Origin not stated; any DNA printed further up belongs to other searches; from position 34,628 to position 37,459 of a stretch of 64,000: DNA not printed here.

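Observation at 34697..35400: DEAH-box helicase gene has ~200 protein-like codons but no in-frame ATG before its ATP-binding motif I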

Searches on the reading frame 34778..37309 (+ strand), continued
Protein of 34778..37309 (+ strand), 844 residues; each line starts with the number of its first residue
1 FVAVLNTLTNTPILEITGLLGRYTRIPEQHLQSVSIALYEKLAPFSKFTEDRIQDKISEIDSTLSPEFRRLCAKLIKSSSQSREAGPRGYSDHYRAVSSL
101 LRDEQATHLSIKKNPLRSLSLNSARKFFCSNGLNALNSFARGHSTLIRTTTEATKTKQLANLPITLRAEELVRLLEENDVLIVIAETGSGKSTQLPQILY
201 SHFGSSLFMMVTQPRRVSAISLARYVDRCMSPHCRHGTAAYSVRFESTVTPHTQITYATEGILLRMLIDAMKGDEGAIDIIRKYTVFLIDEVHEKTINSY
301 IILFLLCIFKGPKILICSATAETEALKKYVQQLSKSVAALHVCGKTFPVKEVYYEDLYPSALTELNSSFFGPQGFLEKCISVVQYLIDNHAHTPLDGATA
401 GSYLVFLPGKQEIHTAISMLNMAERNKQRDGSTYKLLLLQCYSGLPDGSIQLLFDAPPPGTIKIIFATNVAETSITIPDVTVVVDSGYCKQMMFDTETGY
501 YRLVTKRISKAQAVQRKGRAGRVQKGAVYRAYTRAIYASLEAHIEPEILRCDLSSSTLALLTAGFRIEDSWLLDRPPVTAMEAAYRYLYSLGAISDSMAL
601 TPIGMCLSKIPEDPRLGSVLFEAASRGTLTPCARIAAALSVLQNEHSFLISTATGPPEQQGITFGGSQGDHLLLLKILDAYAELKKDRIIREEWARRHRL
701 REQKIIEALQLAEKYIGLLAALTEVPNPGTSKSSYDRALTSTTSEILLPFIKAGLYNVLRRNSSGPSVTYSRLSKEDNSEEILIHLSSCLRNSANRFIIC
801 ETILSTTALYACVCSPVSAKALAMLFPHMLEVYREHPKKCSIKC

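Call 8: find_encoding_contigs(protein=P0002, flank=3000, max_places=3)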
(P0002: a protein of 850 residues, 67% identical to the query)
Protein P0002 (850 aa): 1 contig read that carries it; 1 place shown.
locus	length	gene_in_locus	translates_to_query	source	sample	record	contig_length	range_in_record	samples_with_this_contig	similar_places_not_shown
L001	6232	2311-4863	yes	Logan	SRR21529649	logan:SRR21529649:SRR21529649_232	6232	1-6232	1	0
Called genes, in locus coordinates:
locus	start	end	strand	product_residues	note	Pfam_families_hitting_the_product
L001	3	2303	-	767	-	?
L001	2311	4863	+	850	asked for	PF00270:DEAD, PF00271:Helicase_C, PF07717:OB_NTP_bind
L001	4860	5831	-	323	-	PF00293:NUDIX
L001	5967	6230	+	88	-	?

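Call 9: find_encoding_contigs(protein=P0003, flank=3000, max_places=3)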
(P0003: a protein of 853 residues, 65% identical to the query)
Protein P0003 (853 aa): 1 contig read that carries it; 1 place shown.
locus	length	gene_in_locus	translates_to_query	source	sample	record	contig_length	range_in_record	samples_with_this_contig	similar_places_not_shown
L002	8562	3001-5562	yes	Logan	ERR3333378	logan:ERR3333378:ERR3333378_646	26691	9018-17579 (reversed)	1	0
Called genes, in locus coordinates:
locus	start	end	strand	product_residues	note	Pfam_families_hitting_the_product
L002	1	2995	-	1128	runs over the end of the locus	PF01602:Adaptin_N, PF02985:HEAT (faint), PF12717:Cnd1, PF13646:HEAT_2 (weak)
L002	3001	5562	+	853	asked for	PF00270:DEAD, PF00271:Helicase_C, PF07717:OB_NTP_bind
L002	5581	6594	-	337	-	PF00293:NUDIX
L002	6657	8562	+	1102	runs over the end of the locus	PF00690:Cation_ATPase_N, PF00122:E1-E2_ATPase, PF13246:Cation_ATPase, PF00702:Hydrolase, PF08282:Hydrolase_3 (faint), PF00689:Cation_ATPase_C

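Call 10: find_encoding_contigs(protein=P0005, flank=3000, max_places=3)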
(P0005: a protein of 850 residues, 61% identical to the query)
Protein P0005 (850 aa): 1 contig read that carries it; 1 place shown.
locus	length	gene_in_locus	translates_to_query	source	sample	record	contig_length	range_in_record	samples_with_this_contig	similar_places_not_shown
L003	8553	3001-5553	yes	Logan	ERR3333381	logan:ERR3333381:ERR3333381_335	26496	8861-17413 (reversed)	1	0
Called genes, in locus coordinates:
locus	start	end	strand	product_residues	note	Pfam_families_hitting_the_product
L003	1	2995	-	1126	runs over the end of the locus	PF01602:Adaptin_N, PF02985:HEAT (faint), PF12717:Cnd1, PF13646:HEAT_2 (weak)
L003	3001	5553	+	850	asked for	PF00270:DEAD, PF00271:Helicase_C, PF07717:OB_NTP_bind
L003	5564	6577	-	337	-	PF00293:NUDIX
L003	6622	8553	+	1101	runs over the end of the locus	PF00690:Cation_ATPase_N, PF00122:E1-E2_ATPase, PF13246:Cation_ATPase, PF00702:Hydrolase, PF08282:Hydrolase_3 (faint), PF00689:Cation_ATPase_C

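Call 11: find_encoding_contigs(protein=P0004, flank=3000, max_places=3)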
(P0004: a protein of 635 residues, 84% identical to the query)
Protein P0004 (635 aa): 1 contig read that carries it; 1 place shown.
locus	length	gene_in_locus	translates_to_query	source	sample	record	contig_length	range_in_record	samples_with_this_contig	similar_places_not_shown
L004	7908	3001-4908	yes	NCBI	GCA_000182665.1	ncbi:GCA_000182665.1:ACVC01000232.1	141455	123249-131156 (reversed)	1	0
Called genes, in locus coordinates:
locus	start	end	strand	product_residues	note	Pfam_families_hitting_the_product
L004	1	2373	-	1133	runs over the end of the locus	PF01602:Adaptin_N, PF02985:HEAT (faint), PF12717:Cnd1, PF13646:HEAT_2 (weak)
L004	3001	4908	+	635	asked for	PF00271:Helicase_C, PF21010:HA2_C (weak), PF07717:OB_NTP_bind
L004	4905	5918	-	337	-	PF00293:NUDIX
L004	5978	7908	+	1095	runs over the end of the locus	PF00690:Cation_ATPase_N, PF00122:E1-E2_ATPase, PF13246:Cation_ATPase, PF00702:Hydrolase, PF00689:Cation_ATPase_C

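Call 12: find_encoding_contigs(protein=P0001, flank=3000, max_places=4)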
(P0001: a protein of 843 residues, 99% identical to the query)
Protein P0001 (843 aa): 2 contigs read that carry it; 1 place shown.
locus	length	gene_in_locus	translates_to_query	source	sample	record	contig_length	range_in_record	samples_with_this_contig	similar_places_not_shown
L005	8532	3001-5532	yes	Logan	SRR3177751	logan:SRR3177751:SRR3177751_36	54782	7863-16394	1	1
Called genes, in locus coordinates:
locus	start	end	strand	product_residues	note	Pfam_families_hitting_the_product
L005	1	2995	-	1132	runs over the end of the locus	PF01602:Adaptin_N, PF12717:Cnd1, PF13646:HEAT_2 (weak)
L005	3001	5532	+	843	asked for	PF00270:DEAD (weak), PF00271:Helicase_C, PF04408:WHD_HA2 (faint), PF07717:OB_NTP_bind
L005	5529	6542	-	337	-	PF00293:NUDIX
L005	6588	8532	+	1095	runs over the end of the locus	PF00690:Cation_ATPase_N, PF00122:E1-E2_ATPase, PF13246:Cation_ATPase, PF00702:Hydrolase, PF00689:Cation_ATPase_C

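Call 15: list_cluster_members(proteins=[P0001, P0002, P0003, P0004, P0005])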
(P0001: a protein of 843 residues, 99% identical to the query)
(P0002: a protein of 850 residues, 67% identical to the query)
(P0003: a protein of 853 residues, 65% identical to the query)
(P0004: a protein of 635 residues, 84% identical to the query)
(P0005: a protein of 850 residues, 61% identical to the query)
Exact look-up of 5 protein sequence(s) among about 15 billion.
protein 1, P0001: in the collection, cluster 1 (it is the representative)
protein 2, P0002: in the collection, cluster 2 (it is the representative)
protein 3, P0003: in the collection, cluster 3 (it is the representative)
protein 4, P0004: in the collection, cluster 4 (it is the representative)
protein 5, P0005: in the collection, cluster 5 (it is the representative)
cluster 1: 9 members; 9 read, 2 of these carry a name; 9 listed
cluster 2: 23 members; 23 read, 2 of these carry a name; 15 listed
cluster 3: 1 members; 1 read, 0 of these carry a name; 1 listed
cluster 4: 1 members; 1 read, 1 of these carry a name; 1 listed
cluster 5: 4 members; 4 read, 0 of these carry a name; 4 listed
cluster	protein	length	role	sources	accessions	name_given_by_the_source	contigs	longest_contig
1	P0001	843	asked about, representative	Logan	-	-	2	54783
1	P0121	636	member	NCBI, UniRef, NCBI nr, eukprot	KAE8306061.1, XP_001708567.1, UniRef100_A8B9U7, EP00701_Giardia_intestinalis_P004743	putative RNA helicase [Giardia duodenalis] | RNA helicase n=1 Tax=Giardia intestinalis (strain ATCC 50803 / WB clone C6) TaxID=184922 ... | putative RNA helicase [Giardia intestinalis]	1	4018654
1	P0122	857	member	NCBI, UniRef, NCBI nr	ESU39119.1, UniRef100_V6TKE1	ATP-dependent HrpB-like helicase [Giardia duodenalis] | ATP-dependent HrpB-like helicase n=1 Tax=Giardia intestinalis TaxID=5741 ... | ATP-dependent HrpB-like helicase [Giardia intestinalis]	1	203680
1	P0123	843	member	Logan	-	-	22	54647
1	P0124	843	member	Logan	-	-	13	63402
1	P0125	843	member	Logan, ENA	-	-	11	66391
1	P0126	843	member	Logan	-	-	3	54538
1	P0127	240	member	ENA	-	-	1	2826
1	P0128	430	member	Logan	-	-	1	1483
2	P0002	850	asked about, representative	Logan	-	-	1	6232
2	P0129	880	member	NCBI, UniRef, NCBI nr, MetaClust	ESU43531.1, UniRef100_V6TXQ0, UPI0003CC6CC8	ATP-dependent HrpB-like helicase [Giardia duodenalis] | ATP-dependent HrpB-like helicase n=1 Tax=Giardia intestinalis TaxID=5741 ... | ATP-dependent HrpB-like helicase [Giardia intestinalis]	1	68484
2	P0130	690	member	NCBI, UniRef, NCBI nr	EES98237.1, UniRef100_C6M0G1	RNA helicase, putative [Giardia duodenalis ATCC 50581] | RNA helicase, putative n=1 Tax=Giardia intestinalis (strain ATCC 50581 / GS clone H7) ... | RNA helicase, putative [Giardia intestinalis ATCC 50581]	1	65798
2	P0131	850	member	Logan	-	-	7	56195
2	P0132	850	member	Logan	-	-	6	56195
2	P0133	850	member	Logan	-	-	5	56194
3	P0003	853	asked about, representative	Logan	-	-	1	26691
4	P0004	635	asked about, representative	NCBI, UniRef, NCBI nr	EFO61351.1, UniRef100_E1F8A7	RNA helicase, putative [Giardia lamblia P15] | RNA helicase, putative n=1 Tax=Giardia intestinalis (strain P15) TaxID=658858 ...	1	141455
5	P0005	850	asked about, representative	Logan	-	-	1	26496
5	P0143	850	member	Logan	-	-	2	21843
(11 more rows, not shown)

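Call 31: find_encoding_contigs(protein=P0143, flank=1500, max_places=3)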
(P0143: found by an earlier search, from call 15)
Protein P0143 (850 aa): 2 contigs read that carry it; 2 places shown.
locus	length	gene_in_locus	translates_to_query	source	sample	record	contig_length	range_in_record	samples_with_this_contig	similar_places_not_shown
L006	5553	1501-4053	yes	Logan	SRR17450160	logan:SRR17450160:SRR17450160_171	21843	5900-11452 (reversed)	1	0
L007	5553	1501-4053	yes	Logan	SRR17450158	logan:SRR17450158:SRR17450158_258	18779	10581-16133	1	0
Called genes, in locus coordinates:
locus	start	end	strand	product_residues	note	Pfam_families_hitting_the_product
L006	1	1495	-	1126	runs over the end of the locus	PF01602:Adaptin_N, PF02985:HEAT (faint), PF12717:Cnd1, PF13646:HEAT_2 (weak)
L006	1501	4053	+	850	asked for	PF00270:DEAD, PF00271:Helicase_C, PF07717:OB_NTP_bind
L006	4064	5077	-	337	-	PF00293:NUDIX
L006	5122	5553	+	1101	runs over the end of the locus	PF00690:Cation_ATPase_N, PF00122:E1-E2_ATPase, PF13246:Cation_ATPase, PF00702:Hydrolase, PF08282:Hydrolase_3 (faint), PF00689:Cation_ATPase_C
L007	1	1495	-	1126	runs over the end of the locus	PF01602:Adaptin_N, PF02985:HEAT (faint), PF12717:Cnd1, PF13646:HEAT_2 (weak)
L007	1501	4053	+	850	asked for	PF00270:DEAD, PF00271:Helicase_C, PF07717:OB_NTP_bind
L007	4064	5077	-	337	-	PF00293:NUDIX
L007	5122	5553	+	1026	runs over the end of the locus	?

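Call 49: search_protein_families(library=pfam, proteins=[window:34781-37309:+], max_evalue=0.01)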
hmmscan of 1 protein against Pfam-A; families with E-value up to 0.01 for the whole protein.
window:34781-37309:+ (843 aa): 6 families
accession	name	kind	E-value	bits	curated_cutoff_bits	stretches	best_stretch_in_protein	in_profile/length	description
PF07717.22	OB_NTP_bind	-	1.1e-12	48.3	29.5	1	749-827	4-82/83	Oligonucleotide/oligosaccharide-binding (OB)-fold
PF00271.37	Helicase_C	-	3.1e-10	40.7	23.5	1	398-522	14-109/110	Helicase conserved C-terminal domain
PF00270.35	DEAD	-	2.3e-06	27.9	26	1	172-324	9-163/167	DEAD/DEAH box helicase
PF04408.29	HA2_N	-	1.6e-05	25.3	21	1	583-610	1-28/29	Helicase associated domain (HA2), winged-helix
PF21010.2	HA2_C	-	0.0054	17.7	21.3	0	612-671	1-75/77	Helicase associated domain (HA2), ratchet-like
PF20720.3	nSTAND3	-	0.0089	16.2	27.2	0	168-203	8-43/155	Novel STAND NTPase 3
